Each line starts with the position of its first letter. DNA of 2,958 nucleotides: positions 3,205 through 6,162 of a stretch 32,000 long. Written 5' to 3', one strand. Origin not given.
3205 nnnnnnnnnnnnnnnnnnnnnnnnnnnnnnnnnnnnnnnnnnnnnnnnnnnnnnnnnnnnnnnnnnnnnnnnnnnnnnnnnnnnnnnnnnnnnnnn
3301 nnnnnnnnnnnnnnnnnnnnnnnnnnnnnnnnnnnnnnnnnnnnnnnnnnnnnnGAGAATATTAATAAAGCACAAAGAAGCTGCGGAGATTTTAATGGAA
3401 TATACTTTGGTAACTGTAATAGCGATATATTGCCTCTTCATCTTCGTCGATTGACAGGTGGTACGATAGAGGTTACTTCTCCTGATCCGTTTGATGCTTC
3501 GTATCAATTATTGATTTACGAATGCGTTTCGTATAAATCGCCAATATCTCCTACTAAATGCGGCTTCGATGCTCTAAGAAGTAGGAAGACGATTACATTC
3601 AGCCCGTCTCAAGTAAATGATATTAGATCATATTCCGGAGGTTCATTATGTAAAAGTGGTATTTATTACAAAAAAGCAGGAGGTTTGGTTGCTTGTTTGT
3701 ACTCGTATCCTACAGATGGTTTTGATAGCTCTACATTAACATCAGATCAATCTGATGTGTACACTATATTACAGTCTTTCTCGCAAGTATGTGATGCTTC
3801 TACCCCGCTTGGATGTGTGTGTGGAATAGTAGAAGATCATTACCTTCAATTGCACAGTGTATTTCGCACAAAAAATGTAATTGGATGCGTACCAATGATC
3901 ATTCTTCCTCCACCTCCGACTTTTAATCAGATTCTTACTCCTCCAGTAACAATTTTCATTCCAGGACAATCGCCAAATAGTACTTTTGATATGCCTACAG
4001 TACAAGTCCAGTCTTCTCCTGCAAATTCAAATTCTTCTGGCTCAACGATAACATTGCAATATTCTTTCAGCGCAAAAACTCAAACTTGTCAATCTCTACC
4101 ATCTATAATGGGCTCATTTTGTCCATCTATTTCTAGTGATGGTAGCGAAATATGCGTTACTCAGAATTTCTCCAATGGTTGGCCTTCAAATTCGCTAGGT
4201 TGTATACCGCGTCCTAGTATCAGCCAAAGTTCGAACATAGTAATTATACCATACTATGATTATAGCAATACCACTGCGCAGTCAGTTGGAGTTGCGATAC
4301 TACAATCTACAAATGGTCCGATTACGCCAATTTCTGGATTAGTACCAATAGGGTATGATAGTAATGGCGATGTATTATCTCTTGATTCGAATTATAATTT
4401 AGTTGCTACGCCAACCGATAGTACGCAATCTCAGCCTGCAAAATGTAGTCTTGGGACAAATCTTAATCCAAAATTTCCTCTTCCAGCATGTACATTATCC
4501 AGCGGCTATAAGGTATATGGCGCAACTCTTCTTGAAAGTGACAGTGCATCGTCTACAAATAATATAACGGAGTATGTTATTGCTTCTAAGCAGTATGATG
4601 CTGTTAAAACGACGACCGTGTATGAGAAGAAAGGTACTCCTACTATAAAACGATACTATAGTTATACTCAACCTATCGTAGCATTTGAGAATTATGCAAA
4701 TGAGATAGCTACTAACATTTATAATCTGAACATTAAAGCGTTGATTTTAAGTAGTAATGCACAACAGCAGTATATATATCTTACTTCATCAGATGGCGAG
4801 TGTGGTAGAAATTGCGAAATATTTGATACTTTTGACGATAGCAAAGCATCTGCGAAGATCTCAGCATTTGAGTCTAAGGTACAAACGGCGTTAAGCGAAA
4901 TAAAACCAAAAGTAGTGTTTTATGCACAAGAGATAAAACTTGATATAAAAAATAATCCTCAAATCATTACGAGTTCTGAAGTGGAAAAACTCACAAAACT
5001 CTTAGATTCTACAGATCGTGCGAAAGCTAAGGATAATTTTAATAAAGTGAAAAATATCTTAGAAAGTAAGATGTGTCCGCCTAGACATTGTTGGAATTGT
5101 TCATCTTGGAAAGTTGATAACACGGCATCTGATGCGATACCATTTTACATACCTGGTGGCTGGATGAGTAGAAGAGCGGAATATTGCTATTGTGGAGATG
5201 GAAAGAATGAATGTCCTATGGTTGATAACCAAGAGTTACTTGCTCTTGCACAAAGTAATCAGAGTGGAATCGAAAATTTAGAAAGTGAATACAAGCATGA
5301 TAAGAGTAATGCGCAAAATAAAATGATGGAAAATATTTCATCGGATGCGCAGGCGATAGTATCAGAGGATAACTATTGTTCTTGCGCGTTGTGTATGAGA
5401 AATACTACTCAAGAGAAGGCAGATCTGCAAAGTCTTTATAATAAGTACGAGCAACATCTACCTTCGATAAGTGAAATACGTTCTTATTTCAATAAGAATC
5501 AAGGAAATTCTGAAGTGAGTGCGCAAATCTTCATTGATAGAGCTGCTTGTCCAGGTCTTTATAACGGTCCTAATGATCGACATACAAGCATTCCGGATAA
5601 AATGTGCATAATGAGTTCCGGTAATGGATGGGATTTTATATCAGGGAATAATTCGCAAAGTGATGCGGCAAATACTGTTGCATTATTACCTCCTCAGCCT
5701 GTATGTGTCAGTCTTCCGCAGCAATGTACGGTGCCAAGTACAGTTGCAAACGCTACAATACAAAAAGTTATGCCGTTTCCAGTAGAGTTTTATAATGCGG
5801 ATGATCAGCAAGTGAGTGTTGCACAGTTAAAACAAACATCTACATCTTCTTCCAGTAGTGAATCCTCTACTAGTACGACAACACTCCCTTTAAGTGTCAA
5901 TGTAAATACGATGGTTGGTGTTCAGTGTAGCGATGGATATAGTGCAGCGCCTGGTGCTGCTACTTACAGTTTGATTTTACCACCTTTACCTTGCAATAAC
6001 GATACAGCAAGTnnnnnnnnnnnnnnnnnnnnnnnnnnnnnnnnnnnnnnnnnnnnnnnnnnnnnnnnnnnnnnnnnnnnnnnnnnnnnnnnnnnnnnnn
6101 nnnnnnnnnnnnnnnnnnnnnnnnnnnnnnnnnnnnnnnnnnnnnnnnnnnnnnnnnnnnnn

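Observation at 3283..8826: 1847-aa secreted protein rich in Cys and Ser/Thr, with no family I can recognise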

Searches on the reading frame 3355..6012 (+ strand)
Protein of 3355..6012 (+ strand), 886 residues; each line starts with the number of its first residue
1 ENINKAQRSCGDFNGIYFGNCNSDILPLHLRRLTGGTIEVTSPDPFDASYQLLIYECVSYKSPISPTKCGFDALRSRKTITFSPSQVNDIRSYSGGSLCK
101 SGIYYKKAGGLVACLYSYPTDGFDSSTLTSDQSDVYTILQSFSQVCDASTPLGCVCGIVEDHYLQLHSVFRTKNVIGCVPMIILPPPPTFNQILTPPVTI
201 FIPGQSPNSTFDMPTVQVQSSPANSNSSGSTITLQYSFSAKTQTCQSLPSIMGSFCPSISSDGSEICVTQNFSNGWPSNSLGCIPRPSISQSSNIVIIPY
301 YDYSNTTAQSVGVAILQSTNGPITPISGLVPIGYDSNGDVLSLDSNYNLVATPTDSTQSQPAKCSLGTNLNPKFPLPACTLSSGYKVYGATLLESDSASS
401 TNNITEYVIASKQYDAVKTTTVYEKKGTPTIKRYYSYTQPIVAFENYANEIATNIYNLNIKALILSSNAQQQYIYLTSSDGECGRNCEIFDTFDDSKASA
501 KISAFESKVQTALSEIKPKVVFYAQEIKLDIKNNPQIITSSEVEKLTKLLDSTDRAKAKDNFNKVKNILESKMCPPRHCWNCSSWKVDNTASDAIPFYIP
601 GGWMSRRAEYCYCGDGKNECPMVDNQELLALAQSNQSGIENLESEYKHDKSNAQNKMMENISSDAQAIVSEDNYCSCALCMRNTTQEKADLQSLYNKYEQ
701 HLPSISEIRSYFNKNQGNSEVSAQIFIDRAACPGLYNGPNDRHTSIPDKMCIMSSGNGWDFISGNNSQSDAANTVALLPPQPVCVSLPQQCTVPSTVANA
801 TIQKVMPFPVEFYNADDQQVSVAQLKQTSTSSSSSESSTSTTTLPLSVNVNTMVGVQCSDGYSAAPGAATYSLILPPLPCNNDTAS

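Call 38: search_protein_representatives(alignment_id=A3)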
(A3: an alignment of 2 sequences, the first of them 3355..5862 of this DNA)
Query: 2 sequences, 868 profile positions. Proteins with E-value up to 0.001 (for the whole library): 19; up to 1e-10: 9; up to 1e-30: 2. The best 19 are listed.
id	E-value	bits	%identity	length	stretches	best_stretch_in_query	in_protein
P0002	0.0e+00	1828.3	-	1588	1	1-868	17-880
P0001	0.0e+00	1735.1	-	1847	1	1-866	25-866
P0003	4.1e-28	114.1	-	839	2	5-495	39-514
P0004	6.3e-22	93.7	-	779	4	145-317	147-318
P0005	1.1e-17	79.7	-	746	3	153-318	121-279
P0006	3.6e-15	71.3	-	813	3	175-370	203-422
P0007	7.7e-13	63.6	-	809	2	168-307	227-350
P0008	1.8e-11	59.1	-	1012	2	7-314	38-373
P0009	3.0e-11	58.4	-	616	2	750-824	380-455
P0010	1.1e-10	56.6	-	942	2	707-823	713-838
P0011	2.0e-09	52.3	-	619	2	175-368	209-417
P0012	2.2e-09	52.2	-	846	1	171-317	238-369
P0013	2.2e-08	48.9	-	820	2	174-319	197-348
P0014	1.8e-06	42.6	-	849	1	176-304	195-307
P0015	2.4e-06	42.1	-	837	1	174-370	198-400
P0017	1.0e-04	36.8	-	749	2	750-823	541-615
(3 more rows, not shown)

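Call 40: list_cluster_members(proteins=[P0003, P0004, P0005, P0006, P0007, P0008, P0009, P0010, P0011, P0012])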
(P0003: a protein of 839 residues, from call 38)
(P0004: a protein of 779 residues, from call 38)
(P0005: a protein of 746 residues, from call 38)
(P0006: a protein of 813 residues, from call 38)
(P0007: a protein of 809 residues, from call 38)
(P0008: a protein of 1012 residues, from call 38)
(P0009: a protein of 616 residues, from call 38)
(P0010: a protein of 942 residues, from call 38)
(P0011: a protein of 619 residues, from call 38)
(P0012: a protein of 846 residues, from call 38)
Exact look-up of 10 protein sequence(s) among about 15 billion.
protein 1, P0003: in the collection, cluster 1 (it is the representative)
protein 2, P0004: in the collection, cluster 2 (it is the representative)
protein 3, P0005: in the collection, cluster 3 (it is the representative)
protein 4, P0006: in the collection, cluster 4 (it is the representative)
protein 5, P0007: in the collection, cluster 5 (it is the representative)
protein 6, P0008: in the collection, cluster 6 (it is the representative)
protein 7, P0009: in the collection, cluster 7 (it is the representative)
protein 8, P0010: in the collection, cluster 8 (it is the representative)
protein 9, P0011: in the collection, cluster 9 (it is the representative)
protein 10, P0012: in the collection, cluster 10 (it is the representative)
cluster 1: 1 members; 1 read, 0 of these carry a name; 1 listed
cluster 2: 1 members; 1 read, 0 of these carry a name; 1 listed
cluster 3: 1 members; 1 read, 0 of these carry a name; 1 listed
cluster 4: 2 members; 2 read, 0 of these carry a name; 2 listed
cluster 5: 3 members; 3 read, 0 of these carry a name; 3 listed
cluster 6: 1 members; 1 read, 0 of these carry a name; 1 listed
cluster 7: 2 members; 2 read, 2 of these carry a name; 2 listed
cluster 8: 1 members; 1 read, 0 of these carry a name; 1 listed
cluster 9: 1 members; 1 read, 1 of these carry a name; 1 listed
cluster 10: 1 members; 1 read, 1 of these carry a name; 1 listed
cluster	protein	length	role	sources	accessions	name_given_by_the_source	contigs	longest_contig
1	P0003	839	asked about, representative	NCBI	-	-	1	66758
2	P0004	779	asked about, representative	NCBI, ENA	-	-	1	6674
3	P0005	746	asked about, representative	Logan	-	-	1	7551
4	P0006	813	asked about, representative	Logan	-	-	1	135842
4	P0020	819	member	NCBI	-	-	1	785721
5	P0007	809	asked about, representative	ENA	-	-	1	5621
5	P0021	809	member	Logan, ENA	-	-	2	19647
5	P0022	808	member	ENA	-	-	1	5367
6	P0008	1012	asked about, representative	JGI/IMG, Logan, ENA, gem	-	-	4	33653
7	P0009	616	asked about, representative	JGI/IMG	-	hypothetical protein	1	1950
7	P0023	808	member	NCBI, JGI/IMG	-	hypothetical protein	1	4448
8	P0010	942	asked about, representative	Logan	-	-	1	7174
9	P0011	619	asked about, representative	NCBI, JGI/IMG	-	hypothetical protein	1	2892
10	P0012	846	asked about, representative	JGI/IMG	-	hypothetical protein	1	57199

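Call 41: find_encoding_contigs(protein=P0003, flank=8000, max_places=2)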
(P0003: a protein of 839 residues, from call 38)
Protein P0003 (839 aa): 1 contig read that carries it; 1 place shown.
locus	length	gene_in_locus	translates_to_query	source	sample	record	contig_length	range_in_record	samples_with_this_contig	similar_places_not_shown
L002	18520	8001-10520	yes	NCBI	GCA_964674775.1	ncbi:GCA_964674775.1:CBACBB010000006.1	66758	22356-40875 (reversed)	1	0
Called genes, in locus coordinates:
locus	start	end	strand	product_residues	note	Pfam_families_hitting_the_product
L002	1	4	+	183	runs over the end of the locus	-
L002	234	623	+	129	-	-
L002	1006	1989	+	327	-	-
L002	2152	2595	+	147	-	PF02326:YMF19 (weak), PF00430:ATP-synt_B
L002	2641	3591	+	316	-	PF01565:FAD_binding_4, PF02873:MurB_C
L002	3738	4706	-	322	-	-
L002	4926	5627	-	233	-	PF01209:Ubie_methyltran, PF13847:Methyltransf_31 (weak), PF08241:Methyltransf_11, PF13649:Methyltransf_25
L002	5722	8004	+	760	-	PF27097:VirB4_TrbE_N, PF03135:CagE_TrbE_VirB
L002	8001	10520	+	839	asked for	-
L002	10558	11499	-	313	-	PF01545:Cation_efflux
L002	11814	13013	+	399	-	-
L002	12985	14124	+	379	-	-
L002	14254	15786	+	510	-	PF00180:Iso_dh, PF18324:Isocitrate_DH_C_bact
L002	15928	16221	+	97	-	PF01312:Bac_export_2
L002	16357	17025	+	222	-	PF13462:Thioredoxin_4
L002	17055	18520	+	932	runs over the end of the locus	PF12895:ANAPC3 (faint)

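Call 42: find_encoding_contigs(protein=P0020, flank=8000, max_places=2)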
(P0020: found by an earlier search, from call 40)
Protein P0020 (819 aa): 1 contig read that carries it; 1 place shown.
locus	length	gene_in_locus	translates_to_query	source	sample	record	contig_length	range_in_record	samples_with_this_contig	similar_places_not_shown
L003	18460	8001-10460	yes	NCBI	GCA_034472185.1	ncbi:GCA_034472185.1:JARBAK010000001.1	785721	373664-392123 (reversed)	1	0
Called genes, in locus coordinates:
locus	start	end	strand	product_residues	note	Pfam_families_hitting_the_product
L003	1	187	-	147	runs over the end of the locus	-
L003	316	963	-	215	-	PF00923:TAL_FSA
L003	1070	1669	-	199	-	PF08712:Nfu_N, PF01106:NifU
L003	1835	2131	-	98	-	PF00216:Bac_DNA_binding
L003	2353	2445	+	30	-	-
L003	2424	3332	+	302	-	PF00350:Dynamin_N (faint), PF01926:MMR_HSR1, PF02421:FeoB_N, PF03193:RsgA_GTPase (faint), PF04548:AIG1, PF10662:PduV-EutP (faint), PF07650:KH_2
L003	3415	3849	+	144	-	-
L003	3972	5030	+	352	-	PF00154:RecA_N, PF08423:Rad51, PF06745:ATPase, PF27531:MT3502_N (weak), PF21096:RecA_C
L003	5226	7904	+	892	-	PF01326:PPDK_N, PF00391:PEP-utilizers, PF02896:PEP-utilizers_C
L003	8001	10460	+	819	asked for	-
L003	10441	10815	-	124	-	PF01648:ACPS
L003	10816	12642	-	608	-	PF01336:tRNA_anti-codon, PF00152:tRNA-synt_2, PF02938:GAD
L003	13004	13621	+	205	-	PF00163:Ribosomal_S4, PF01479:S4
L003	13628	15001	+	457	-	PF01406:tRNA-synt_1e, PF09334:tRNA-synt_1g (faint)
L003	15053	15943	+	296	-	PF13793:Pribosyltran_N, PF00156:Pribosyltran, PF14572:Pribosyl_synth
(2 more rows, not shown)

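Call 43: find_encoding_contigs(protein=P0012, flank=8000, max_places=2)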
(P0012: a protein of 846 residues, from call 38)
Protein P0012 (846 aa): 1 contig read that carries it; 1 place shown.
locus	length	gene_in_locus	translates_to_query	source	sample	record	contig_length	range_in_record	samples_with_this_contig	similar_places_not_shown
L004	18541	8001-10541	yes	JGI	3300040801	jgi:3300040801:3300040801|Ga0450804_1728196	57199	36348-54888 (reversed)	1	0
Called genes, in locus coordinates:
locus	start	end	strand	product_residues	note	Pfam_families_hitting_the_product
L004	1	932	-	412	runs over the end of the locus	PF00364:Biotin_lipoyl, PF25997:BSH_YhbJ (weak), PF02817:E3_binding, PF00198:2-oxoacid_dh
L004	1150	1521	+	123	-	PF03653:UPF0093, PF05425:CopD (faint)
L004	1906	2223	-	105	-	PF13612:DDE_Tnp_1_3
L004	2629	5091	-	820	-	PF00133:tRNA-synt_1, PF01406:tRNA-synt_1e (faint), PF09334:tRNA-synt_1g, PF08264:Anticodon_1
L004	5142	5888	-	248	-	PF00005:ABC_tran, PF13304:AAA_21 (faint)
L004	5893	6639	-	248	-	PF02405:MlaE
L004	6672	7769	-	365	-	PF01168:Ala_racemase_N, PF00842:Ala_racemase_C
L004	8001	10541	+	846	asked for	-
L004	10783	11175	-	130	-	-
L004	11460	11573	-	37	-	-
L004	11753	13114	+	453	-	PF02881:SRP54_N, PF00448:SRP54, PF13401:AAA_22 (faint), PF01656:CbiA, PF02978:SRP_SPB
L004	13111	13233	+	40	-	-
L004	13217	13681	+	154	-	PF04355:BamE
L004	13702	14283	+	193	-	PF00486:Trans_reg_C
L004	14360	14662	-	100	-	-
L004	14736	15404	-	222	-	-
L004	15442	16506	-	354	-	PF00145:DNA_methylase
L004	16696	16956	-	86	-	PF12762:DDE_Tnp_IS1595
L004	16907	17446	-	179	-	PF12760:Zn_ribbon_IS1595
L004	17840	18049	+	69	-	-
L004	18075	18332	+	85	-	-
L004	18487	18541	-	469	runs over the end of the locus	PF17289:Terminase_6C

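Call 44: find_encoding_contigs(protein=P0008, flank=8000, max_places=2)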
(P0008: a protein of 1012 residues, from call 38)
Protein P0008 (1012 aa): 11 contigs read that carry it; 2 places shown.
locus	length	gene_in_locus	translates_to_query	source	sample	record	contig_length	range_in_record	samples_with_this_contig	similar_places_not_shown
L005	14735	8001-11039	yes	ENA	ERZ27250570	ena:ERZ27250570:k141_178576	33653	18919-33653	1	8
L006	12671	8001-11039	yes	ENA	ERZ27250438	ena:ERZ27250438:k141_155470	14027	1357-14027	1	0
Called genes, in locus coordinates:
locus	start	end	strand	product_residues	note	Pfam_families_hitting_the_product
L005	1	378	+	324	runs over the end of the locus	PF01210:NAD_Gly3P_dh_N, PF07479:NAD_Gly3P_dh_C, PF20618:GPD_NAD_C_bact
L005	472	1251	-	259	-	-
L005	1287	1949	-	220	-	-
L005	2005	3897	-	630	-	PF23310:TPR_27 (faint), PF08238:Sel1 (weak)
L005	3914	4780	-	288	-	-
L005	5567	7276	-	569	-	PF00664:ABC_membrane, PF09818:ABC_ATPase (faint), PF02463:SMC_N, PF00005:ABC_tran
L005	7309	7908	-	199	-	PF05494:MlaC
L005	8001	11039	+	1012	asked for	-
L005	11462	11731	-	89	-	PF01176:eIF-1a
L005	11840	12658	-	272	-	-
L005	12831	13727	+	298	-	PF01256:Carb_kinase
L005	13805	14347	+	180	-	PF13189:Cytidylate_kin2 (faint), PF13207:AAA_17 (faint), PF13238:AAA_18, PF13671:AAA_33 (faint), PF01202:SKI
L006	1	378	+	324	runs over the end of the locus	PF01210:NAD_Gly3P_dh_N, PF07479:NAD_Gly3P_dh_C, PF20618:GPD_NAD_C_bact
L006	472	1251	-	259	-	-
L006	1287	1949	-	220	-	-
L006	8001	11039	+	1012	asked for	-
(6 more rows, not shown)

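Call 48: find_homologous_proteins(query=A4, max_evalue=0.001)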
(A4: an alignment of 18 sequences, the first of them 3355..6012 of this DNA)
Query A4 (18 sequences) (886 aa, profile of the alignment): 1 proteins with E <= 0.001 among 8000 candidates.
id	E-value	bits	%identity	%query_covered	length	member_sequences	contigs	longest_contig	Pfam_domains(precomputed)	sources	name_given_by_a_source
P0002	3.3e-161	557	54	99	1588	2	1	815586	-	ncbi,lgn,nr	ncbi:hypothetical protein [Candidatus Fokinia crypta]|nr:hypothetical protein [Candidatus Fokinia cr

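Call 64: predict_structure(alignment_id=A4)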
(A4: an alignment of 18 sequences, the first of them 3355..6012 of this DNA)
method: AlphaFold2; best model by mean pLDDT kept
length: 886 residues; sequences in the alignment: 18
mean_pLDDT: 54.8   pTM: 0.43
mean pLDDT of the five models: 54.8, 54.2, 52.4, 51.2, 49.7
residues with pLDDT >= 90: 40; 70-90: 226; 50-70: 193; < 50: 427
segments of 3 or more residues with pLDDT < 50: 59-68, 71-73, 164-166, 189-195, 305-309, 391-543, 569-597, 601-604, 606-633, 665-735, 740-744, 774-776, 790-813, 819-886
pLDDT, mean of each block of 10 residues (from residue 1): 65 80 69 78 81 72 46 62 88 70 68 84 80 85 70 80 54 80 67 59 80 88 68 83 84 87 81 72 84 76 50 72 66 88 76 80 77 74 77 35 28 32 31 27 30 29 31 26 28 30 26 25 36 36 53 55 54 37 32 45 47 39 43 49 56 61 49 37 40 43 41 39 36 47 50 59 69 52 59 34 31 47 38 31 33 29 28 28 28
secondary structure, 60 per line:
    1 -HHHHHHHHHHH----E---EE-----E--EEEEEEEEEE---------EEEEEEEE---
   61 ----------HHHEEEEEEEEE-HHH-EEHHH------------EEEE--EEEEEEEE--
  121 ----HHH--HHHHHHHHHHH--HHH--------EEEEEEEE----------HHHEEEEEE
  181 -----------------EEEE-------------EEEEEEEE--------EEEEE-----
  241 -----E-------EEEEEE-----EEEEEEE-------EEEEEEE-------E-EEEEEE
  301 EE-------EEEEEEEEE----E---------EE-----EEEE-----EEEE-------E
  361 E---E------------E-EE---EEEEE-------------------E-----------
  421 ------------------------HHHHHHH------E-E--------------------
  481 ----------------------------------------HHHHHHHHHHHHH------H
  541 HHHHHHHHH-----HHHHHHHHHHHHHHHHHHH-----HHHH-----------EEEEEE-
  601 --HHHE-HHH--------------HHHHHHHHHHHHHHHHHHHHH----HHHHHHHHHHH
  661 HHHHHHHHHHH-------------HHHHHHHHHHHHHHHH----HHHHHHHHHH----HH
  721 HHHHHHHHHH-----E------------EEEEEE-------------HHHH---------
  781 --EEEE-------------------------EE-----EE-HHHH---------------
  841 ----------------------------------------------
elements in order (helices of 4 or more, strands of 3 or more residues): H2-12 E31-40 E50-57 E74-82 E105-108 E111-118 H130-140 E154-161 E175-180 E198-201 E215-222 E231-235 E254-259 E265-271 E279-285 E295-302 E310-318 E340-343 E349-352 E385-389 H445-451 H521-533 H540-549 H555-573 H579-582 E594-599 H625-645 H650-671 H685-700 H705-714 H719-730 E749-754 H768-771 E783-786 H822-825
